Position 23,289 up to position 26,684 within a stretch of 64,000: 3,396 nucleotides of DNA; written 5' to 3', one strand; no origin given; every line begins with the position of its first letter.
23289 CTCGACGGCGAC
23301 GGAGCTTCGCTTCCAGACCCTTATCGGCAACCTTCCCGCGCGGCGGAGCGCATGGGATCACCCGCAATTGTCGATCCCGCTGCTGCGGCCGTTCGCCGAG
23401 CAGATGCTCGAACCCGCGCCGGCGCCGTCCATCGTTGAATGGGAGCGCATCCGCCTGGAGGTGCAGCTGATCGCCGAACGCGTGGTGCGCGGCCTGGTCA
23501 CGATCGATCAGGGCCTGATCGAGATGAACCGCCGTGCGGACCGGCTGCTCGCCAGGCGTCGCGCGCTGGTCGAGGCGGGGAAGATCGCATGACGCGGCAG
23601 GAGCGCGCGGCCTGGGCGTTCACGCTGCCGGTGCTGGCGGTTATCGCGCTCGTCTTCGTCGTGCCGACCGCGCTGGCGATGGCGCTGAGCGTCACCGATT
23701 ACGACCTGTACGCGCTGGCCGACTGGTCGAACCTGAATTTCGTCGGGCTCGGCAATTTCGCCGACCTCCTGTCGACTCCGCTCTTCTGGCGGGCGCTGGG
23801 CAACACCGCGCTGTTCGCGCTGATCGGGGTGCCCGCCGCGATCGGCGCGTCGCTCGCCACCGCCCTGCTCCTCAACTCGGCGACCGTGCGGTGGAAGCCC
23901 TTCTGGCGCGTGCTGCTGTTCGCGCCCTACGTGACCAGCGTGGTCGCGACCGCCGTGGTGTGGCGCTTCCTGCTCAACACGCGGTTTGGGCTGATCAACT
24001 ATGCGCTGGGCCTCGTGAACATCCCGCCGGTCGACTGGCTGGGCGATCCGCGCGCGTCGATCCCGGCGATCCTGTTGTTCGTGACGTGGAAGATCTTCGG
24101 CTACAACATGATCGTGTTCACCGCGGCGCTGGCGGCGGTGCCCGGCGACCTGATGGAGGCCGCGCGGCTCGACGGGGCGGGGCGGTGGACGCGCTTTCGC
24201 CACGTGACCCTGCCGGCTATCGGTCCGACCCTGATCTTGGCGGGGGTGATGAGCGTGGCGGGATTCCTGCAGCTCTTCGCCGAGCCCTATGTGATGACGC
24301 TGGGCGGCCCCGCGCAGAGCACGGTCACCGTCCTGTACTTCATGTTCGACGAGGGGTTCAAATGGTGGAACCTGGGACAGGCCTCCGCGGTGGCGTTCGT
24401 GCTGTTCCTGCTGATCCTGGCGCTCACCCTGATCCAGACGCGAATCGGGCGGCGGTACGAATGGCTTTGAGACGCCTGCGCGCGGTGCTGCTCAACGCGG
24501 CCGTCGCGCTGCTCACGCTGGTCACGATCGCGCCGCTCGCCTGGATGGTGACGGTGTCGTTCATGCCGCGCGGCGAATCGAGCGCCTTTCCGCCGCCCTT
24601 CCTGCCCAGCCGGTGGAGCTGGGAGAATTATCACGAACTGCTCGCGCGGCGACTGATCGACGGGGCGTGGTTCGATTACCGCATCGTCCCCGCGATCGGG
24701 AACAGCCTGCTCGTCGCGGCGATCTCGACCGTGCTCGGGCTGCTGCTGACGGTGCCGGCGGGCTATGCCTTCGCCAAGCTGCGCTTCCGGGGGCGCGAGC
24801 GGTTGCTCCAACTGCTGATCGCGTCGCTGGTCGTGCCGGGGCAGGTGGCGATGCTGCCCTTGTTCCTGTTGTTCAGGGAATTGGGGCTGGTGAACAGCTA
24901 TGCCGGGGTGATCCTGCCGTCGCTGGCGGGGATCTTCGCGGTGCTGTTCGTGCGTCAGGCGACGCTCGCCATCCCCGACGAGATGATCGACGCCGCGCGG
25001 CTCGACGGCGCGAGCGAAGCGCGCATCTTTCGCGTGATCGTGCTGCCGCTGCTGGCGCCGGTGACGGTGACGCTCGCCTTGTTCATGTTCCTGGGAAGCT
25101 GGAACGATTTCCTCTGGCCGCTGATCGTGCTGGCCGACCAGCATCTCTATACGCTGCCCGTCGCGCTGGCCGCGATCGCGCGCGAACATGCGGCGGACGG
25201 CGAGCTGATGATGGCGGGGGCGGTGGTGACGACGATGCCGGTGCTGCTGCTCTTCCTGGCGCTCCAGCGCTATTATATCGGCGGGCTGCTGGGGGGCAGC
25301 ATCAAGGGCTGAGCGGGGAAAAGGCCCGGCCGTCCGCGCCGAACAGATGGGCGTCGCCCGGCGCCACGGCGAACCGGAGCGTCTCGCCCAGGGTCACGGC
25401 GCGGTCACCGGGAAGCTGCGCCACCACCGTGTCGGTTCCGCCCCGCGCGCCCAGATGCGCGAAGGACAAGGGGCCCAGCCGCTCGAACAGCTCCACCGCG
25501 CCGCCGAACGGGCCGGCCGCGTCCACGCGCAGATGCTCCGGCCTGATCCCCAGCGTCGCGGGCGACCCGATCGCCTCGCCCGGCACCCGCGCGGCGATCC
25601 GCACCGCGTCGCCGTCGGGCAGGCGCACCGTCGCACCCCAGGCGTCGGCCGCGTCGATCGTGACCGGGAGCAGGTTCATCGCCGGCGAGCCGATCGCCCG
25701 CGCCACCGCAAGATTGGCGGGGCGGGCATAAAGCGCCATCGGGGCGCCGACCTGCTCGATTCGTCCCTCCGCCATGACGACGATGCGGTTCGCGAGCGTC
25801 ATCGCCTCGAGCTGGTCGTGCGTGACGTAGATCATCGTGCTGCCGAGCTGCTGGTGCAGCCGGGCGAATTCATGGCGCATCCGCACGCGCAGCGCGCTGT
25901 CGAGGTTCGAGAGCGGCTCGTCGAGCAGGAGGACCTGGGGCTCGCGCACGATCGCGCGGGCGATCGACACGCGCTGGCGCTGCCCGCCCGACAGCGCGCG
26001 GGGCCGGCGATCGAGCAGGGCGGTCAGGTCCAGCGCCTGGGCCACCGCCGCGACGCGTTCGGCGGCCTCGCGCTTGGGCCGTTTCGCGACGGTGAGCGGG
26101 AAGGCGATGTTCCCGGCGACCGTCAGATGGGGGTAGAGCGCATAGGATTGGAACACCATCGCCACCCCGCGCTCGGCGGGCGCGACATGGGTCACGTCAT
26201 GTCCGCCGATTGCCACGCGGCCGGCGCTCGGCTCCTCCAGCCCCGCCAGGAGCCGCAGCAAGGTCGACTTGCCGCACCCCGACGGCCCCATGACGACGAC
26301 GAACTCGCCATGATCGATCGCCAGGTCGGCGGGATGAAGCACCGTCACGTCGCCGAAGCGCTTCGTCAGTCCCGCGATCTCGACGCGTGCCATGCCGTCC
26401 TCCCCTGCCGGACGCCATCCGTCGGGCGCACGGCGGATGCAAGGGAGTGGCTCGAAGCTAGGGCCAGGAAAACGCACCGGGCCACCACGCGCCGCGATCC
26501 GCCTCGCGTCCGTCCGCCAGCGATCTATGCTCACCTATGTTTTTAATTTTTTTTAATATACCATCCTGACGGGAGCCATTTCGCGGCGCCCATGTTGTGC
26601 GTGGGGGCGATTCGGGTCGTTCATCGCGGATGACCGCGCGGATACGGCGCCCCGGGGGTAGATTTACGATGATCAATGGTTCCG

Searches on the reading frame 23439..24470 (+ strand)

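Call 39: search_protein_families(library=pfam, proteins=[window:23439-24470:+], max_evalue=0.00001)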
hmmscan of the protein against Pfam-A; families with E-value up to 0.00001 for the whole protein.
window:23439-24470:+ (343 aa): 1 family
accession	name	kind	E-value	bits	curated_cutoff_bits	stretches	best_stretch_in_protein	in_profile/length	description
PF00528.27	BPD_transp_1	-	7.4e-17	62.1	26.4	1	146-340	10-182/184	Binding-protein-dependent transport system inner membrane component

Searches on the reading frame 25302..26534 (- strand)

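Call 39: search_protein_families(library=pfam, proteins=[window:25302-26534:-], max_evalue=0.00001)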
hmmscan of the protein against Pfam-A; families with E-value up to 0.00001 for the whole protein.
window:25302-26534:- (410 aa): 4 families
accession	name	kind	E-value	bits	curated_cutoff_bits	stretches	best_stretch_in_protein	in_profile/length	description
PF00005.33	ABC_tran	-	4.6e-36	124.9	25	1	66-208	1-136/137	ABC transporter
PF17912.7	OB_MalK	-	8.5e-12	46.2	27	1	282-335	1-53/53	MalK OB fold domain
PF08402.16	TOBE_2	-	1.4e-11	44.8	21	1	328-398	1-76/76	TOBE domain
PF13304.12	AAA_21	-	5e-06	27.2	27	0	194-242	251-301/304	AAA domain, putative AbiEii toxin, Type IV TA system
